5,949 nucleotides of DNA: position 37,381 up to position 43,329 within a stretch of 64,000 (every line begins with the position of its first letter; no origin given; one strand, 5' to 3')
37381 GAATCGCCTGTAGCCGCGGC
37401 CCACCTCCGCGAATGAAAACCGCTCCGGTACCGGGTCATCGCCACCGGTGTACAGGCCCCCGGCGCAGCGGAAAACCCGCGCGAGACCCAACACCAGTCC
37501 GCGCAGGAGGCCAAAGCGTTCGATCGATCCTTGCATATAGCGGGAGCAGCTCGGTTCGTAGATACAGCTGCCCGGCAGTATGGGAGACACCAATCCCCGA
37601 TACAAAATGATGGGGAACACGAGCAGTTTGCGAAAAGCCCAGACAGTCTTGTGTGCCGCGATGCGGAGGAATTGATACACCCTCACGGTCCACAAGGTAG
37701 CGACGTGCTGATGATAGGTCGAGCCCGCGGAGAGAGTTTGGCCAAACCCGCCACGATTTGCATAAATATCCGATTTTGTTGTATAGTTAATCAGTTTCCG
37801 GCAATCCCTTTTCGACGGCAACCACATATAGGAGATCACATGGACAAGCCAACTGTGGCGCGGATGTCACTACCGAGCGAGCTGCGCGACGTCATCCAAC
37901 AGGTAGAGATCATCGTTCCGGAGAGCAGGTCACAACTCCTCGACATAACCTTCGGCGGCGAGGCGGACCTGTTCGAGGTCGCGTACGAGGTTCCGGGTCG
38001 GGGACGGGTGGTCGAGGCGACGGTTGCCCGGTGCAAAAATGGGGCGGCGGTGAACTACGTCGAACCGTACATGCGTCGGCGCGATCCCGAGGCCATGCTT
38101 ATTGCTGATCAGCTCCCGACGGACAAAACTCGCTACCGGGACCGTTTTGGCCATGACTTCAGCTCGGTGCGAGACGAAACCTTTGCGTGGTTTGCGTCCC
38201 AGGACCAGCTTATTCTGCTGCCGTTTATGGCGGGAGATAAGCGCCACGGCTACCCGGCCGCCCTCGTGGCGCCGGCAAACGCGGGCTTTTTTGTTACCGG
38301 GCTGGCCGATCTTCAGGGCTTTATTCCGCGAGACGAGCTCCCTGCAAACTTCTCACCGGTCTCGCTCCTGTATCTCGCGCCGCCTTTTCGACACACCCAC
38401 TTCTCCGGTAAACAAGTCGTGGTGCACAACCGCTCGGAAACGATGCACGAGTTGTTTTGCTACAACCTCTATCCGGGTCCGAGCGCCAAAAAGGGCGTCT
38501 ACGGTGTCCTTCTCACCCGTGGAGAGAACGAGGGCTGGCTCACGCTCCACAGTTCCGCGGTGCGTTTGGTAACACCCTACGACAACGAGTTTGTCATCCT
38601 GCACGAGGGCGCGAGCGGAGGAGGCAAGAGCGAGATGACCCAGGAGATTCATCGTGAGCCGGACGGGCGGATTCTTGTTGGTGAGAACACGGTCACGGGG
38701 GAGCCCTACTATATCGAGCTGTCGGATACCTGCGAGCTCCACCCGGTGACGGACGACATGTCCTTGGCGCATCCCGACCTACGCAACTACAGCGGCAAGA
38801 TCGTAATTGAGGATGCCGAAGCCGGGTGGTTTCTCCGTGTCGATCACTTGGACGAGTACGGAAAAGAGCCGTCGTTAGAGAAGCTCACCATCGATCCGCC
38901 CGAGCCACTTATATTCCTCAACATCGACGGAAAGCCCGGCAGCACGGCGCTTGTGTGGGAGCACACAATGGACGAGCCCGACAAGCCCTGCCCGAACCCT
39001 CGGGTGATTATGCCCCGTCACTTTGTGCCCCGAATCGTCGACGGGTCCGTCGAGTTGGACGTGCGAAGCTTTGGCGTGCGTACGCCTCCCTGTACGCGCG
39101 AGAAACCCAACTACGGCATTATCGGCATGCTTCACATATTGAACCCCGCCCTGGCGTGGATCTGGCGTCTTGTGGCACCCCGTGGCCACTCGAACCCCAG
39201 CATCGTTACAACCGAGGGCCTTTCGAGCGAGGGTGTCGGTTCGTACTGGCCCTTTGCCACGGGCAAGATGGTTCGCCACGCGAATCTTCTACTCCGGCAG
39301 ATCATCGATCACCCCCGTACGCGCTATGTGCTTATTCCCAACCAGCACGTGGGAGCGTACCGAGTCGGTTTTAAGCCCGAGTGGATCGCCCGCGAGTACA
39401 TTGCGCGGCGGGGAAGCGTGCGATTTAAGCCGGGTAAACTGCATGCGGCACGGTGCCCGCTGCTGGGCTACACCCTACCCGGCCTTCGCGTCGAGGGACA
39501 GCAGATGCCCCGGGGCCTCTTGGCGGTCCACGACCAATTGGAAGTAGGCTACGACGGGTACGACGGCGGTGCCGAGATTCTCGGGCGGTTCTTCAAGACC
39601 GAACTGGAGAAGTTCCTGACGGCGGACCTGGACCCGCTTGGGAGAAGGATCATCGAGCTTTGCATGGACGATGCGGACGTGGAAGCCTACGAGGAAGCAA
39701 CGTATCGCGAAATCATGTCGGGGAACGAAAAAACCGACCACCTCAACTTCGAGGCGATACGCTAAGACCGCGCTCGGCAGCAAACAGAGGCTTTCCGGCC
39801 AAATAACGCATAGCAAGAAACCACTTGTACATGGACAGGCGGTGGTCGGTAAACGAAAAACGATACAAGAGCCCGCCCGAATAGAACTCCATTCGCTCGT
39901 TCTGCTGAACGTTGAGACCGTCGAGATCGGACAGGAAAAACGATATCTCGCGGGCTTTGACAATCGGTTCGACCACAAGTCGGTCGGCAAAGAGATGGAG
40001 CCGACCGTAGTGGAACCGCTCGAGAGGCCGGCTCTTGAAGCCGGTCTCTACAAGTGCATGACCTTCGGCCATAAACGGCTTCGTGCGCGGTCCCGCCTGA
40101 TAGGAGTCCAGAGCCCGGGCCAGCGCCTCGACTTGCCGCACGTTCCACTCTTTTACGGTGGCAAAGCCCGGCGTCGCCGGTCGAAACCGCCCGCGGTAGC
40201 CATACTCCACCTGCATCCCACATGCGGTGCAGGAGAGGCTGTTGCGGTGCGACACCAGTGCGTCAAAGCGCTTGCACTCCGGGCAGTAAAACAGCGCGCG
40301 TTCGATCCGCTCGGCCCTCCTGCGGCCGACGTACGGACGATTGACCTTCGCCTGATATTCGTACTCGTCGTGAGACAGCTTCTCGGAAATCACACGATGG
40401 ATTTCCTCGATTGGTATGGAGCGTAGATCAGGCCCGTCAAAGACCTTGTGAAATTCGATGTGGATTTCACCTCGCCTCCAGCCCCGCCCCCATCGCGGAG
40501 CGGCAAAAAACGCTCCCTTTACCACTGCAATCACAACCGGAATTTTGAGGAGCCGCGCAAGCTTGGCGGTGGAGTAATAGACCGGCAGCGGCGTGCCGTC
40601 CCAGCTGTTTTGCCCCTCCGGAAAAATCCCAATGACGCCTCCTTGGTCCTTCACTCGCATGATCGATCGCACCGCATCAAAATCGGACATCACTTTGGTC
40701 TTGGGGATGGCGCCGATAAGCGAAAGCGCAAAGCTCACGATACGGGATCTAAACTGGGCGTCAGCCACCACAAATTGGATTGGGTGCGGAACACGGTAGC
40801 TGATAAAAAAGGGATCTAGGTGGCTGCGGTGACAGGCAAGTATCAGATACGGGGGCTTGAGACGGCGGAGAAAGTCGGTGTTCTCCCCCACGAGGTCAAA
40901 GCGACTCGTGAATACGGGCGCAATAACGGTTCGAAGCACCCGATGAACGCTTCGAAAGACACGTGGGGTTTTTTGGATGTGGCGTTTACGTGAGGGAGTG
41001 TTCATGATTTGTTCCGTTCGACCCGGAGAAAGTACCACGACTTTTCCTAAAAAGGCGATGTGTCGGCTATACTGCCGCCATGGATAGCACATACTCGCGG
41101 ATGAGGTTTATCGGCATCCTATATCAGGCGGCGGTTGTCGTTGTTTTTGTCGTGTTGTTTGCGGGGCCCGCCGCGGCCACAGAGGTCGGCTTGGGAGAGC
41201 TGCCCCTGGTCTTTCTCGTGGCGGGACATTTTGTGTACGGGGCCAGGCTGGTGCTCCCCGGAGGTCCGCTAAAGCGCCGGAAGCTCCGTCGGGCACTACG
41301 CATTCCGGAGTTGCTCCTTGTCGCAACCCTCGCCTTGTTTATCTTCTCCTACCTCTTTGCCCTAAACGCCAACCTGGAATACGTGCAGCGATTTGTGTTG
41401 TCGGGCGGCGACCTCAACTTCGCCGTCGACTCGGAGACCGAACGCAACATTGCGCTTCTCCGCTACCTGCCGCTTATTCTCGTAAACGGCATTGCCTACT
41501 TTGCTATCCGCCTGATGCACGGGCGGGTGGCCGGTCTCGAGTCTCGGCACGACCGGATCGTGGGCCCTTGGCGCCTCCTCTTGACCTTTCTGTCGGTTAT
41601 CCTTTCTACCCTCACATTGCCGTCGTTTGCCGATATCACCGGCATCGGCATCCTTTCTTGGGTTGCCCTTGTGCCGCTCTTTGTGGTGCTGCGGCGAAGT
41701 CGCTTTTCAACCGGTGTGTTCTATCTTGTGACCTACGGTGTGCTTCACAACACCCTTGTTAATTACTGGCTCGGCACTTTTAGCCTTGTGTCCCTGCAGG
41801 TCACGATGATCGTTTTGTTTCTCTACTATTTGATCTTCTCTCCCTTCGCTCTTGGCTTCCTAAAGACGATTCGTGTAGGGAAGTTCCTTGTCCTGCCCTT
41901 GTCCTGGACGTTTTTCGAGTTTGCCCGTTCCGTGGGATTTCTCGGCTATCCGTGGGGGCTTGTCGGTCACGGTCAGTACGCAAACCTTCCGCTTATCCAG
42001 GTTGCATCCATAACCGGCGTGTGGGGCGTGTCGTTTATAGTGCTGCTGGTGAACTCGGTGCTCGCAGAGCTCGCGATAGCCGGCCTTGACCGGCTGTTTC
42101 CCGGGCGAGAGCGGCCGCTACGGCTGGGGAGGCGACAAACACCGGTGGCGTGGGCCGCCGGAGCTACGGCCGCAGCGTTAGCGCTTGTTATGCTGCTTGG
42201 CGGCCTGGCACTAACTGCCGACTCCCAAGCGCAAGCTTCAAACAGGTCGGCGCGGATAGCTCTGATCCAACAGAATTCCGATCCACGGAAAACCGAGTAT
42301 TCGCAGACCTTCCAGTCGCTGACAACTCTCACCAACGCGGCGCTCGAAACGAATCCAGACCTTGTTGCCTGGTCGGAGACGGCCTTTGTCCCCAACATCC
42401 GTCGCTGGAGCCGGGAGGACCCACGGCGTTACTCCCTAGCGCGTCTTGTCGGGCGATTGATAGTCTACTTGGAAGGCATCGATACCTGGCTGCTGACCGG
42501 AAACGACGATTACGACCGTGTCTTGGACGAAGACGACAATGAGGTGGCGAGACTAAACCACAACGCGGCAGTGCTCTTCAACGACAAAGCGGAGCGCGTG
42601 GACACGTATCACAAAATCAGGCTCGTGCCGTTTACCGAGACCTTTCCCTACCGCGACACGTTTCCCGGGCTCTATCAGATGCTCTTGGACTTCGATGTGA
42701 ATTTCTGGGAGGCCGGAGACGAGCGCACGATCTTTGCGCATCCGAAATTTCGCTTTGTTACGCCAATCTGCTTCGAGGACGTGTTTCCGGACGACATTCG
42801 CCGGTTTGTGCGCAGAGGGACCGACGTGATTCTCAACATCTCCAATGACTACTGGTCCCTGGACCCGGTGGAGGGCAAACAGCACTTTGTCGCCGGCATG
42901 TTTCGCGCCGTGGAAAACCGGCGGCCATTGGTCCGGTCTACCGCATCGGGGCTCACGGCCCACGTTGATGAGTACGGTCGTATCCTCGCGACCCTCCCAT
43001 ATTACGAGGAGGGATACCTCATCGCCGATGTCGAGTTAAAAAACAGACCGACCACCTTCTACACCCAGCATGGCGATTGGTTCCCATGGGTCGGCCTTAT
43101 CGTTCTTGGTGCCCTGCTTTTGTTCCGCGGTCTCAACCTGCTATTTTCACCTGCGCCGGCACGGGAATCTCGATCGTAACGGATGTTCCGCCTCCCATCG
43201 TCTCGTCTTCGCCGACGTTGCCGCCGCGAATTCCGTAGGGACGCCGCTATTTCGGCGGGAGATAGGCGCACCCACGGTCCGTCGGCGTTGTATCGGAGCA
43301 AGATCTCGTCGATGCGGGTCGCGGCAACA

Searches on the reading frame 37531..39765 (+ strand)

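Call 84: search_protein_families(library=pfam, proteins=[window:37531-39765:+], max_evalue=0.00001)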
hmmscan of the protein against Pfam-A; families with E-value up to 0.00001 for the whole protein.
window:37531-39765:+ (744 aa): 1 family
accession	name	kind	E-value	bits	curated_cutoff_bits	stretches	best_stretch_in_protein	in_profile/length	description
PF16260.11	DUF4914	-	0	1042.6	25.7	1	114-722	1-610/612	Domain of unknown function (DUF4914)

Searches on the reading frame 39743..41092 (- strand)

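Call 71: search_protein_families(library=pfam, proteins=[window:39743-41092:-], max_evalue=0.0001)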
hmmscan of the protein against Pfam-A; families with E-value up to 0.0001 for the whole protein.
window:39743-41092:- (449 aa): 1 family
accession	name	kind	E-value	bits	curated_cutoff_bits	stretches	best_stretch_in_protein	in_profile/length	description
PF01553.26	Acyltransferase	-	7.9e-14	52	23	1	76-187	11-127/132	Acyltransferase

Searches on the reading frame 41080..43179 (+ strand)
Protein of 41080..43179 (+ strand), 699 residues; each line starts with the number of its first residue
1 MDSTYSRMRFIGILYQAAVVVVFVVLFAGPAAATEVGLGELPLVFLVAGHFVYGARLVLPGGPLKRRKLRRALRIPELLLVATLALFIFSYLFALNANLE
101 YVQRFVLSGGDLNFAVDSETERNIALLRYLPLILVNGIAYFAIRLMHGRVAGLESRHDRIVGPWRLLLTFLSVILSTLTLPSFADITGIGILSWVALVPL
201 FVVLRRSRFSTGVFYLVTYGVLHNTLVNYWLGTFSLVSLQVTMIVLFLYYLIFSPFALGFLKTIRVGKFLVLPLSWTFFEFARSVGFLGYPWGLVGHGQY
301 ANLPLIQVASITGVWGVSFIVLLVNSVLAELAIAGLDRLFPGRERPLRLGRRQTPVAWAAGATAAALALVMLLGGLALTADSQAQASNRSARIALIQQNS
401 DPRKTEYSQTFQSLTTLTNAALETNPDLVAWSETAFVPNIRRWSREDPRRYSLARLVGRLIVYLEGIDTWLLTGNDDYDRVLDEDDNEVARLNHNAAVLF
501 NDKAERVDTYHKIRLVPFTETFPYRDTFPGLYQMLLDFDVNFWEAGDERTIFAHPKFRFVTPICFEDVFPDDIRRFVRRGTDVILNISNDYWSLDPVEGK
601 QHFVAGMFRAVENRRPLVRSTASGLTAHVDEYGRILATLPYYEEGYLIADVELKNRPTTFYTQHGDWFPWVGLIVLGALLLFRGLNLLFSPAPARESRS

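Call 71: search_protein_families(library=pfam, proteins=[window:41080-43179:+], max_evalue=0.0001)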
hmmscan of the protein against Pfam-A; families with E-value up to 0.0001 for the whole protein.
window:41080-43179:+ (699 aa): 2 families
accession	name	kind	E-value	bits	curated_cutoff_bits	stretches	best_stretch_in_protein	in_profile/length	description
PF20154.4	LNT_N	-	5.8e-27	95.3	27.1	1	183-326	9-158/159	Apolipoprotein N-acyltransferase N-terminal domain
PF00795.27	CN_hydrolase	-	9.3e-22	78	23.2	1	392-654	1-249/256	Carbon-nitrogen hydrolase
